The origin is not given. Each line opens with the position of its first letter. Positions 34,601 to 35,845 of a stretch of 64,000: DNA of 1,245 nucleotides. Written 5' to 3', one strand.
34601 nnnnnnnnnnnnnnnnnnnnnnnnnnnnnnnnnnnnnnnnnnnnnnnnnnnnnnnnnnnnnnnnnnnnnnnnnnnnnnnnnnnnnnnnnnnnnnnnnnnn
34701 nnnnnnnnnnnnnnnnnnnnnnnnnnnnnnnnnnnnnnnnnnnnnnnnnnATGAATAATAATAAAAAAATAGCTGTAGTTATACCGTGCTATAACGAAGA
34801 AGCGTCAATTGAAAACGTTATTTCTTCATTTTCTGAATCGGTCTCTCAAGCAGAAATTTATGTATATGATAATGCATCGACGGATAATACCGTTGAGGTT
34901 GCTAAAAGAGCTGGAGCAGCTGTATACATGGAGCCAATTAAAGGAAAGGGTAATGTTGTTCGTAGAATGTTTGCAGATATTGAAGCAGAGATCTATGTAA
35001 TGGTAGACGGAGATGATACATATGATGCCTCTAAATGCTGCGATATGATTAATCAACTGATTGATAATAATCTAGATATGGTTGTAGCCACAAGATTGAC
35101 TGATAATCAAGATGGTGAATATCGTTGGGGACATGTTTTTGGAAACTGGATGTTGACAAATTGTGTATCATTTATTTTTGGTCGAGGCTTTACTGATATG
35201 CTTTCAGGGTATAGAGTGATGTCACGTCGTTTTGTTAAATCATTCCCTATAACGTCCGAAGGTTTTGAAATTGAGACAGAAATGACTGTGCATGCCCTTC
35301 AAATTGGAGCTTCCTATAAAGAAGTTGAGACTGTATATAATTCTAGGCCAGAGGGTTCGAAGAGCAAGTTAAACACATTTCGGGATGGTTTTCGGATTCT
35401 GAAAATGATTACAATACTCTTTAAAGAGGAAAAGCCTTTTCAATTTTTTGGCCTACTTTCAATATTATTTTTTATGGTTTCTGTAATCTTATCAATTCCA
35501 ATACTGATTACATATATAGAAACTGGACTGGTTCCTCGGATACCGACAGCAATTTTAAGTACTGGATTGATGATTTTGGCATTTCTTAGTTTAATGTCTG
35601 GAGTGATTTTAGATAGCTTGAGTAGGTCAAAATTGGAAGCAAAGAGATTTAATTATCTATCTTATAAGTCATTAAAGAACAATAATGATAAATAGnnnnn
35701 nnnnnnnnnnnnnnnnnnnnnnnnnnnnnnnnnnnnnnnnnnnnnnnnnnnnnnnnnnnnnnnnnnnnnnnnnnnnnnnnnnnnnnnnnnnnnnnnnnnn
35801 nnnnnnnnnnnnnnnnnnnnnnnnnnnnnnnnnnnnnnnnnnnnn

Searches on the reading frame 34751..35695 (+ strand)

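Call 18: search_protein_families(library=pfam, proteins=[window:34751-35695:+], max_evalue=0.001)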
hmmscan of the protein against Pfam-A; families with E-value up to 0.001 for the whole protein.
window:34751-35695:+ (314 aa): 2 families
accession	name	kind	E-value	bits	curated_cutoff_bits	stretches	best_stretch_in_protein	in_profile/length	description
PF00535.33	Glycos_transf_2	-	1.5e-18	67.7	23.3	1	9-129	2-129/168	Glycosyl transferase family 2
PF13641.12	Glyco_tranf_2_3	-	1.7e-08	35.2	27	1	7-112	3-120/230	Glycosyltransferase like family 2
